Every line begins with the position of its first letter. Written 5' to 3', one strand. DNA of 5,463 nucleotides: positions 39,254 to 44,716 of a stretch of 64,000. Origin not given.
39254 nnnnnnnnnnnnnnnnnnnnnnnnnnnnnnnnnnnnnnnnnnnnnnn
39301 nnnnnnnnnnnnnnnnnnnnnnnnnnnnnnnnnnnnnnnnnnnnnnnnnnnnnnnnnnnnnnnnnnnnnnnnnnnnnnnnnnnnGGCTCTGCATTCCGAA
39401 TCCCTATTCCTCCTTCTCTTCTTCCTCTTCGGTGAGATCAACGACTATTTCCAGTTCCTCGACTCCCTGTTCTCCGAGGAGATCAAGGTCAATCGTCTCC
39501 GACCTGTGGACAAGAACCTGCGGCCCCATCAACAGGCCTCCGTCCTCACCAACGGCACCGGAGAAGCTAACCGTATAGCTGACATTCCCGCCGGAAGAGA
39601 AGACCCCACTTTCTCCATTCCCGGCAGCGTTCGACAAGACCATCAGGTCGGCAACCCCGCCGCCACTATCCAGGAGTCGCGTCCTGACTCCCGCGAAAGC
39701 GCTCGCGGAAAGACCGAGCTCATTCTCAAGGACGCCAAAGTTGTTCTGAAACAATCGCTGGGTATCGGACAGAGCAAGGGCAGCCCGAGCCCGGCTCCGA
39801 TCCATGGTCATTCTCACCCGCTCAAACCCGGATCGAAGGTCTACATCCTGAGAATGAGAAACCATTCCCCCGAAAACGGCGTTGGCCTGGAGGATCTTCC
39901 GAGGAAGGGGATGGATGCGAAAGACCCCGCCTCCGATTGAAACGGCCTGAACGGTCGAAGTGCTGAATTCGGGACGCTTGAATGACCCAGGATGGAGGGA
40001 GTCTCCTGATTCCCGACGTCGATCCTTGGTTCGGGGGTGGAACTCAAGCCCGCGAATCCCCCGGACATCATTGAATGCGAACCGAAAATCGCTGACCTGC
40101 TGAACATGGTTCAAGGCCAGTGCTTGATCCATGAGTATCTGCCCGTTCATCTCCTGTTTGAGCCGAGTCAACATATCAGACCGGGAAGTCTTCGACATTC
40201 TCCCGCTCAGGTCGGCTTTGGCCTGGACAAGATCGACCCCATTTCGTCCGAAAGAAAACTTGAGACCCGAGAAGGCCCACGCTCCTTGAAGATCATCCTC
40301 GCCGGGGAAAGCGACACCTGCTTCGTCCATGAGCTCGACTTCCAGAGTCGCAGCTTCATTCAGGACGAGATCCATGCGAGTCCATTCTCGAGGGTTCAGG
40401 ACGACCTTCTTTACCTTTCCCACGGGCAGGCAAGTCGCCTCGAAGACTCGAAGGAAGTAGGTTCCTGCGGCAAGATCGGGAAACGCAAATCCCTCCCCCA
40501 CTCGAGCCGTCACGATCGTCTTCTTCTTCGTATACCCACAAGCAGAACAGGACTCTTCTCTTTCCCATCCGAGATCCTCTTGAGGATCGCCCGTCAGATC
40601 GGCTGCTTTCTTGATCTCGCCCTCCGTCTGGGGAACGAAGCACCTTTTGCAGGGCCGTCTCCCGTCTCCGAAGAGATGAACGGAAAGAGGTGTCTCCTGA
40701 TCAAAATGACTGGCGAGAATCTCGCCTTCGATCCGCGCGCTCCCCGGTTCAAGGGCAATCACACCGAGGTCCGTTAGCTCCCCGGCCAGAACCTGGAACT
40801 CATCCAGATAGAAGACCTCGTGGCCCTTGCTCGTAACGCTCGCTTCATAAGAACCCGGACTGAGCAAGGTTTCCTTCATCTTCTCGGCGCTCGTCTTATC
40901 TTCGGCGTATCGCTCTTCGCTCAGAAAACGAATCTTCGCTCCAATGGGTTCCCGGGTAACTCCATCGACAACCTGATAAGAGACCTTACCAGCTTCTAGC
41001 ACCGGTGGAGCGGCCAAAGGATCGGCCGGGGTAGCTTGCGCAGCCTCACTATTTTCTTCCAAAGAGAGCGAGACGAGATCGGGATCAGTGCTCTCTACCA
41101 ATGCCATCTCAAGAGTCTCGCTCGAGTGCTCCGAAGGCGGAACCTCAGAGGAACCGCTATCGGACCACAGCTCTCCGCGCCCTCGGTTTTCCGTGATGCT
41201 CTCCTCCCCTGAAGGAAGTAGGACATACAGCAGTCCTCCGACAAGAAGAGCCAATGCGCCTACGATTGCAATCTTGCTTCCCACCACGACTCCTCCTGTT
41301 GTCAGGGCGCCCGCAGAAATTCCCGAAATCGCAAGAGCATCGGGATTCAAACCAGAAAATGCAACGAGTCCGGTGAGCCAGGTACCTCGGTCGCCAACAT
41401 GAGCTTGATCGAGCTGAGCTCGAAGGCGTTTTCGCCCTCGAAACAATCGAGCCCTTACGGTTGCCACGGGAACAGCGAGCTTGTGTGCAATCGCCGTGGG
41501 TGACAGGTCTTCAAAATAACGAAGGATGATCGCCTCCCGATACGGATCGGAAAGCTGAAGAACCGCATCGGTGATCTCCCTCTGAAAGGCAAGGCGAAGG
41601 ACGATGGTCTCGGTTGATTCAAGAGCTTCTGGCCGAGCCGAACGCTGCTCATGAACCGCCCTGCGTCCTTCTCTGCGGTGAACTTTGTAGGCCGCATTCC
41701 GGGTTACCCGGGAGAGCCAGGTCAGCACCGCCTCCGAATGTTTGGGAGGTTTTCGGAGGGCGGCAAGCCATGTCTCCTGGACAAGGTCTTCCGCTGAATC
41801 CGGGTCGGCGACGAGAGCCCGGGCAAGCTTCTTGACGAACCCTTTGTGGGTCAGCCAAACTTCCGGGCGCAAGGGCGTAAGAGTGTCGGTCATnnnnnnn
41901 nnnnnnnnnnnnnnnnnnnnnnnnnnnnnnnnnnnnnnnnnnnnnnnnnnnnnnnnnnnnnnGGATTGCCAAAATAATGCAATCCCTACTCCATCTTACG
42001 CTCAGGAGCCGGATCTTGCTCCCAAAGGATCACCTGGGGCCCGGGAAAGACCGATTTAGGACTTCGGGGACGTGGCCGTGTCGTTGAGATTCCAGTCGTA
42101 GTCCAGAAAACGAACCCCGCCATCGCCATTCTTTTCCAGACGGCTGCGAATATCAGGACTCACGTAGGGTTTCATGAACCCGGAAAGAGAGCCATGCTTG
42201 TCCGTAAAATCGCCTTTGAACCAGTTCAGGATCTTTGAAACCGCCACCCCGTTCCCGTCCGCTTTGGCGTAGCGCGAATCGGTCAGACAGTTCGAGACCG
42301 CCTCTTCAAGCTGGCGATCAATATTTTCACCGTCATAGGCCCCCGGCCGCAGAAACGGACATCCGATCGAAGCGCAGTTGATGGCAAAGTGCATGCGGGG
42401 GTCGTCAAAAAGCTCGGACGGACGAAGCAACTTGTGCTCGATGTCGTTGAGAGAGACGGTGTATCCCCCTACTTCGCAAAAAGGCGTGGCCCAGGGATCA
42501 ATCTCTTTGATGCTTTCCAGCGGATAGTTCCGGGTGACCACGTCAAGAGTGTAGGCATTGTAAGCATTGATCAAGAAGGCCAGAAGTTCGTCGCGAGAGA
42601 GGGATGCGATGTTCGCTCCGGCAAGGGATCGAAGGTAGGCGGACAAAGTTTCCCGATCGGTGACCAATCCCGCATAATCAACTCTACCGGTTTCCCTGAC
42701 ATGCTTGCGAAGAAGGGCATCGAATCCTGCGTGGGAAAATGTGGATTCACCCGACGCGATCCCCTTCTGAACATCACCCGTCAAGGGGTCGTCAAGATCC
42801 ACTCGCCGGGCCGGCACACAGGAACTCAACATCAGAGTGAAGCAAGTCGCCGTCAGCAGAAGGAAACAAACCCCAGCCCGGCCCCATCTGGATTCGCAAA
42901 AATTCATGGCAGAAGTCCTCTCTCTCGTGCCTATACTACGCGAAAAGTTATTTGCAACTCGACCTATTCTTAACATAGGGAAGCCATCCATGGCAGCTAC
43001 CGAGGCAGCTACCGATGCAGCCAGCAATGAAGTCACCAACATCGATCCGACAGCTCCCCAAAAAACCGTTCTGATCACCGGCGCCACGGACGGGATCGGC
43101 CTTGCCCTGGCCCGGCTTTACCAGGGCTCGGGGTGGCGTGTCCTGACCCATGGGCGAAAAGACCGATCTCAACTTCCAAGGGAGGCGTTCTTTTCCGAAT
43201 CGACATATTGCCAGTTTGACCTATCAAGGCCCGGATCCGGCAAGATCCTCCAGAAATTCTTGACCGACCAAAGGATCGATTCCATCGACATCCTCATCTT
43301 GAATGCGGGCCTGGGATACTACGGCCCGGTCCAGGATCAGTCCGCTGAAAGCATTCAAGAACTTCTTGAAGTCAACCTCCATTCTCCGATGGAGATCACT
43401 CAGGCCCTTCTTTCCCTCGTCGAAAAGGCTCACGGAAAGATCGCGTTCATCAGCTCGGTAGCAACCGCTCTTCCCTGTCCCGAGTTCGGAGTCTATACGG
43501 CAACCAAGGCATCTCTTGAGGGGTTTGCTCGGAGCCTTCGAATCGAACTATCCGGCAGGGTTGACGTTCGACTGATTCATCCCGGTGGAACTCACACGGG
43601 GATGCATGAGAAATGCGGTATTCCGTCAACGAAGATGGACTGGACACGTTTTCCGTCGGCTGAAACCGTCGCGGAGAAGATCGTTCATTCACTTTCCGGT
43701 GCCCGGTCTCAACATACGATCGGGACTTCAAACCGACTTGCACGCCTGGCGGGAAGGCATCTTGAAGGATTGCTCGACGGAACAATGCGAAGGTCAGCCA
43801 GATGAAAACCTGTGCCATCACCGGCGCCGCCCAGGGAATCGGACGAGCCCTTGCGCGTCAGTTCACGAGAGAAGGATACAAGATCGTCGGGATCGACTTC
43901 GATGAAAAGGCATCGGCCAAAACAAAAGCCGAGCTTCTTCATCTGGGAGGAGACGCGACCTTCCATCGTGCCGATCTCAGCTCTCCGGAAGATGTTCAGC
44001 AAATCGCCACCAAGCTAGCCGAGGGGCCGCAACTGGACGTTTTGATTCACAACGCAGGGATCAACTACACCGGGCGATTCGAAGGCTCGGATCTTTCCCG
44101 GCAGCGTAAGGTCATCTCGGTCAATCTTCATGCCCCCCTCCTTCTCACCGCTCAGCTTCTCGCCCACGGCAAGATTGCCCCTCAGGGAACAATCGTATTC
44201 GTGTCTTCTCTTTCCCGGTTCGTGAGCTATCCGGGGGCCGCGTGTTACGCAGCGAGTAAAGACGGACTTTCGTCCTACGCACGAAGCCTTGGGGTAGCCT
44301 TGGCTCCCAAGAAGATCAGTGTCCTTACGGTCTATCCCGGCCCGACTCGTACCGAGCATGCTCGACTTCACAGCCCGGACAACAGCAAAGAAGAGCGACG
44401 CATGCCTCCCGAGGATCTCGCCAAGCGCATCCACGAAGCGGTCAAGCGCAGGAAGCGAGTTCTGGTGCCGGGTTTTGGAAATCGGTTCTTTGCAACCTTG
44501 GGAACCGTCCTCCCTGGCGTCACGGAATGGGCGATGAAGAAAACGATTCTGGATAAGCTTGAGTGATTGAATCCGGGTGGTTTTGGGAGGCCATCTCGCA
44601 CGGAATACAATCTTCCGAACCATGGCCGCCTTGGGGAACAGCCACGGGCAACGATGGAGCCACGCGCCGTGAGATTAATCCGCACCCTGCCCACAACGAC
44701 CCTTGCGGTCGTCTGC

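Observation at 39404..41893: One-component ECF sigma factor fused to a TM helix and a 560-aa extracytoplasmic domain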

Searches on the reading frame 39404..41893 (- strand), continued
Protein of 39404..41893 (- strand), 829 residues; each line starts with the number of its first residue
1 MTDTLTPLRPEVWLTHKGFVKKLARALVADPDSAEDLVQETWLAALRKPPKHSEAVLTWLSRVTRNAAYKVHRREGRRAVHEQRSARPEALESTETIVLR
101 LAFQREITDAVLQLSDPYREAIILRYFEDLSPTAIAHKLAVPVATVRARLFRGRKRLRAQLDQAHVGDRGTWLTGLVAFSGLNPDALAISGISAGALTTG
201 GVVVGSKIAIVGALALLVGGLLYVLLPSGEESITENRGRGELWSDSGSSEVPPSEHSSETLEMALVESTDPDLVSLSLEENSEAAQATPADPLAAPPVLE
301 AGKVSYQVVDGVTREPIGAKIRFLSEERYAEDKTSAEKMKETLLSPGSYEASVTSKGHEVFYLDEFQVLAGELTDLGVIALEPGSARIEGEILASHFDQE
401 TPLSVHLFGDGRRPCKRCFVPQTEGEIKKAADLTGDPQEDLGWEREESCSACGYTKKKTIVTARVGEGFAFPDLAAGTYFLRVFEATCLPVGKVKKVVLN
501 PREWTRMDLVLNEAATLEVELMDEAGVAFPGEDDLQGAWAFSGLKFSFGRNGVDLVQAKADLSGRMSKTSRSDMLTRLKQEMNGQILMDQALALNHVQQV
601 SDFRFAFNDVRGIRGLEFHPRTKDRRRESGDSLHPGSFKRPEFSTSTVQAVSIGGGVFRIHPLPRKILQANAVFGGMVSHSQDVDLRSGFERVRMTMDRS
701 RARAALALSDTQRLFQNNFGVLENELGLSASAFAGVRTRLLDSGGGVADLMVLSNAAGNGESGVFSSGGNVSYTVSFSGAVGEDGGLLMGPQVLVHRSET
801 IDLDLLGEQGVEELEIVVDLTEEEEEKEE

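Call 66: predict_structure(alignment_id=A2)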
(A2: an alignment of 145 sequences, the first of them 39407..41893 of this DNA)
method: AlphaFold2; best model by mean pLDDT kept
length: 829 residues; sequences in the alignment: 145
mean_pLDDT: 75.7   pTM: 0.56
mean pLDDT of the five models: 75.7, 74.6, 74.2, 74.1, 73.2
residues with pLDDT >= 90: 425; 70-90: 101; 50-70: 96; < 50: 207
segments of 3 or more residues with pLDDT < 50: 1-3, 200-212, 226-248, 253-287, 594-616, 722-782, 784-829
pLDDT, mean of each block of 10 residues (from residue 1): 61 94 96 96 94 94 97 92 75 83 94 98 97 97 98 97 92 87 72 58 40 62 52 35 39 39 33 38 46 77 98 96 98 94 98 98 98 98 98 96 97 96 89 80 94 97 97 98 87 93 98 96 92 63 89 93 73 69 55 49 42 53 96 94 91 95 95 92 97 94 67 58 45 40 34 31 28 39 42 35 38 31 37
secondary structure, 60 per line:
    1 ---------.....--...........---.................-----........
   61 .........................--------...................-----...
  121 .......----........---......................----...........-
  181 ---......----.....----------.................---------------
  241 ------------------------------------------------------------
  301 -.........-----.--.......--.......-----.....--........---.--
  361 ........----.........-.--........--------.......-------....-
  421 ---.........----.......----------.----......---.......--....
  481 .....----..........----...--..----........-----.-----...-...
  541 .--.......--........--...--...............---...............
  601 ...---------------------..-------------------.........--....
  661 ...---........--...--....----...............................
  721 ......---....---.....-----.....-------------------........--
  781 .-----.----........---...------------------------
elements in order (helices of 4 or more, strands of 3 or more residues): H10-14 H17-27 H31-47 H53-85 H94-112 H118-127 H132-139 H143-164 H169-179 H184-189 H194-198 H209-225 E302-310 E319-325 E328-334 E340-344 E347-354 E361-368 E373-381 E386-393 E402-408 H416-419 H424-432 H437-443 E459-464 E468-474 E477-485 E490-499 E504-506 E515-522 H538-541 E544-550 E553-560 H568-582 H586-603 E646-654 E657-663 E667-674 E677-679 E682-685 E690-698 H699-726 H730-733 E737-741 E747-751 E771-778 E792-799

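Call 70: fold_search(model_id=the predicted structure, library=pdb)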
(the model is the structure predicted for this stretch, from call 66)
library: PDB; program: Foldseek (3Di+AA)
matches with E <= 10: 779; with E <= 0.001: 126
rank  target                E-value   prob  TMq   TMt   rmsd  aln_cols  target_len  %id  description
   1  6fwv_B                9.6e-11  1.00  0.13  0.18  17.1       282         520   14  The Bacillus anthracis TIE protein (released 2018-08-08)
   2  6fwv_A                6.3e-10  1.00  0.13  0.19  16.4       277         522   14  The Bacillus anthracis TIE protein (released 2018-08-08)
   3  7vcn_B                2.7e-08  1.00  0.13  0.21  21.4       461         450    6  Crystal Structure of PitA fragment from pilus islet-2 of Streptococcus oralis with Tb-Xo4 (released 2022-07-13)
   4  7vcr_A                4.2e-08  1.00  0.13  0.20  20.7       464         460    6  Crystal Structure of PitA fragment from pilus islet-2 of Streptococcus oralis (released 2022-06-01)
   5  4oq1                  4.9e-08  1.00  0.15  0.29  18.2       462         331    8  Structure of the Streptococcal ancillary pilin (released 2014-04-23)
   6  3rkp_B                6.5e-08  1.00  0.10  0.21  19.4       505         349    8  Crystal structure of BcpA*(D312A), the major pilin subunit of Bacillus cereus (released 2012-05-30)
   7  7w6b                  9.5e-08  1.00  0.13  0.13  20.0       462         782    7  Crystal Structure of PitA from pilus islet-2 of Streptococcus oralis (released 2022-06-01)
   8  5cag                  1.1e-07  1.00  0.13  0.30  10.8       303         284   10  Crystal structure of a putative adhesin (BACOVA_02677) from Bacteroides ovatus ATCC 8483 at 3.00 A resolution (PSI Commu (released 2015-10-14)
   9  3rkp_A                1.1e-07  1.00  0.10  0.21  19.5       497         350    9  Crystal structure of BcpA*(D312A), the major pilin subunit of Bacillus cereus (released 2012-05-30)
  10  3kpt_B                1.8e-07  1.00  0.10  0.21  22.9       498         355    8  Crystal structure of BcpA, the major pilin subunit of Bacillus cereus (released 2009-11-24)
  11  3kpt_A                1.9e-07  1.00  0.10  0.19  19.7       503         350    9  Crystal structure of BcpA, the major pilin subunit of Bacillus cereus (released 2009-11-24)
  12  9m9e_F                1.1e-06  1.00  0.09  0.36  11.3       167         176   29  Structural Basis of Pausing During Transcription Initiation in Mycobacterium tuberculosis (released 2026-01-14)
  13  4ecn                  3.3e-06  1.00  0.09  0.09  16.1       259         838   12  Crystal structure of a leucine-rich repeat protein (BT_0210) from Bacteroides thetaiotaomicron VPI-5482 at 2.80 A resolu (released 2012-05-23)
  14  6bbt_B                4.1e-06  1.00  0.13  0.30  10.5       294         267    9  Structure of the major pilin protein (T-13) from Streptococcus pyogenes serotype GAS131465 (released 2018-10-24)
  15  6in7_B                4.6e-06  1.00  0.09  0.37  19.8       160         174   30  Crystal structure of AlgU in complex with MucA(cyto) (released 2019-07-24)
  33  5uxx_A                1.6e-05  1.00  0.08  0.39  25.7       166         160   25  Co-crystal structure of the sigma factor RpoE in complex with the anti-sigma factor NepR from Bartonella quintana (released 2018-02-28)
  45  5uxx_C                2.4e-05  1.00  0.08  0.38  25.8       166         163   25  Co-crystal structure of the sigma factor RpoE in complex with the anti-sigma factor NepR from Bartonella quintana (released 2018-02-28)
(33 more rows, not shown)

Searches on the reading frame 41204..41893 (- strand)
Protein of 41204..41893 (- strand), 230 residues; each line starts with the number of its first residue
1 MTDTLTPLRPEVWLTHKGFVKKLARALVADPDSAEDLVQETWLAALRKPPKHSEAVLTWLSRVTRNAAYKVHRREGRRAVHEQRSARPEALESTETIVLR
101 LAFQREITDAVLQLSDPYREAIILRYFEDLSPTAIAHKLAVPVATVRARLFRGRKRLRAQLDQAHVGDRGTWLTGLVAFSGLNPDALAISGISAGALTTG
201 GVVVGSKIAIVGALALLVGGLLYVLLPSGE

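Call 89: find_homologous_proteins(query=window:41204-41893:-, max_evalue=1e-10)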
Query window:41204-41893:- (230 aa): 16 proteins with E <= 1e-10 among 5224 candidates.
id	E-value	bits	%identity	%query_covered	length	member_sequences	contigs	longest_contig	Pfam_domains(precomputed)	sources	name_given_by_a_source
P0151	1.2e-46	177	51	80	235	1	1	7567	PF13384.13,PF04545.23,PF04542.21,PF08281.19,PF13556.13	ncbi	ncbi:MAG: RNA polymerase sigma factor, partial [Planctomycetota bacterium JB042]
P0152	1.5e-33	134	39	91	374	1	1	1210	PF04545.23,PF04542.21,PF08281.19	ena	-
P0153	1.6e-28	118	37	90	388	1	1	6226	PF04545.23,PF04542.21,PF08281.19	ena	-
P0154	2.7e-26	111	46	59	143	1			PF04542.21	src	-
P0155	5.1e-26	110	40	72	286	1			PF04545.23,PF04542.21,PF08281.19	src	-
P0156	5.7e-26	110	35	90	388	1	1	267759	PF04545.23,PF04542.21,PF08281.19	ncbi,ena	-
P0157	7.3e-26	109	40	74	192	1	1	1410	PF04545.23,PF04542.21,PF08281.19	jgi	jgi:RNA polymerase sigma factor (sigma-70 family)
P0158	4.0e-25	107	44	72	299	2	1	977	PF04545.23,PF04542.21,PF08281.19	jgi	jgi:RNA polymerase sigma-70 factor (ECF subfamily)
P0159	4.5e-24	103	48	58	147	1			PF04542.21,PF08281.19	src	-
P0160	1.9e-23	101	42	67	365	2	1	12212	PF04545.23,PF04542.21,PF08281.19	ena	-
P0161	1.5e-22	98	42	63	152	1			PF08281.19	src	-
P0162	3.6e-22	97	37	93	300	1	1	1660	PF04545.23,PF04542.21,PF08281.19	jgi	jgi:RNA polymerase sigma-70 factor (ECF subfamily)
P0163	2.1e-20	91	40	57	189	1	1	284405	PF04542.21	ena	-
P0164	4.5e-20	90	36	81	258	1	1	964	PF04545.23,PF04542.21,PF08281.19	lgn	-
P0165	5.8e-16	77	37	68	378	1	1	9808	PF04545.23,PF04542.21,PF08281.19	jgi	jgi:RNA polymerase sigma factor (sigma-70 family)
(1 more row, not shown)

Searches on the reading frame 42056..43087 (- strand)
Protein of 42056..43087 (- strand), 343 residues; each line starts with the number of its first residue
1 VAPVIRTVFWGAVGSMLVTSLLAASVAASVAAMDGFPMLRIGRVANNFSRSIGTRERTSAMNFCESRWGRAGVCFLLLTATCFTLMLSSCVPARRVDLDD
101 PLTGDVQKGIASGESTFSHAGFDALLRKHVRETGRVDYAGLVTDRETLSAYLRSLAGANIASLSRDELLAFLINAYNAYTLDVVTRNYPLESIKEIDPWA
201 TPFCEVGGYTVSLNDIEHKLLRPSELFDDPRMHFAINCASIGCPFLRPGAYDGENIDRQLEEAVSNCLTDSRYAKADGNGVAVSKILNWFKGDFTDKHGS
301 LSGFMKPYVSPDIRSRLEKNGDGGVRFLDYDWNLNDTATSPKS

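Call 14: search_protein_families(library=pfam, proteins=[window:42056-43087:-], max_evalue=0.001)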
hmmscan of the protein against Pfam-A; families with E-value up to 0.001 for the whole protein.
window:42056-43087:- (343 aa): 1 family
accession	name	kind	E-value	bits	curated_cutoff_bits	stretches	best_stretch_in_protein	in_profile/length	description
PF04784.19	DUF547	-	1e-25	90.5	27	1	161-264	2-121/125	Protein of unknown function, DUF547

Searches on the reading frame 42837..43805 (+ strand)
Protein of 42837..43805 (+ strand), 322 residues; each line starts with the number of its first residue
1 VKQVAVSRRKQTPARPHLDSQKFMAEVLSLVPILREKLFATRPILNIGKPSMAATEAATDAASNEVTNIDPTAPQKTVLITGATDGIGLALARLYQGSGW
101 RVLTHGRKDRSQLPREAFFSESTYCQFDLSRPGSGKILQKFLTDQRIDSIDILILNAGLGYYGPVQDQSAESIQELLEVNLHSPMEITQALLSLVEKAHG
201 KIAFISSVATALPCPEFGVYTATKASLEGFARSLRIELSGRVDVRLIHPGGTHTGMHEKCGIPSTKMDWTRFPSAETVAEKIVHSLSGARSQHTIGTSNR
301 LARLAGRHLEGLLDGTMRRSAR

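Call 14: search_protein_families(library=pfam, proteins=[window:42837-43805:+], max_evalue=0.001)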
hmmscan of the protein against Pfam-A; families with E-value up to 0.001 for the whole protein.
window:42837-43805:+ (322 aa): 5 families
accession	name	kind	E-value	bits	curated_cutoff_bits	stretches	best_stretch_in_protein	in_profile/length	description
PF00106.31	adh_short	-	1.1e-35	123.4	26.6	1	76-259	1-189/195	short chain dehydrogenase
PF13561.12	adh_short_C2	-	1.5e-23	84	27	1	82-260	1-184/236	Enoyl-(Acyl carrier protein) reductase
PF08659.16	KR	-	1.9e-05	25.1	22.6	1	77-235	2-164/180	KR domain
PF08643.16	DUF1776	-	0.00016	21.7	25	1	162-250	105-197/294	Fungal family of unknown function (DUF1776)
PF01370.27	Epimerase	-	0.00033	20.6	20.9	1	78-211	1-119/240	NAD dependent epimerase/dehydratase family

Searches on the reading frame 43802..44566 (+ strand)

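Call 14: search_protein_families(library=pfam, proteins=[window:43802-44566:+], max_evalue=0.001)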
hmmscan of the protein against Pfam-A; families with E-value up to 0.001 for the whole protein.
window:43802-44566:+ (254 aa): 4 families
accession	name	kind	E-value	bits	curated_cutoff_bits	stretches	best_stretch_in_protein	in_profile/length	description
PF00106.31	adh_short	-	9.4e-43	146.4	26.6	1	2-189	1-189/195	short chain dehydrogenase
PF13561.12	adh_short_C2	-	3.5e-34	118.9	27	1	8-190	1-184/236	Enoyl-(Acyl carrier protein) reductase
PF08659.16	KR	-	1.3e-11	45.2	22.6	1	5-163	4-166/180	KR domain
PF01370.27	Epimerase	-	2e-07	31.1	20.9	1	6-136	3-115/240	NAD dependent epimerase/dehydratase family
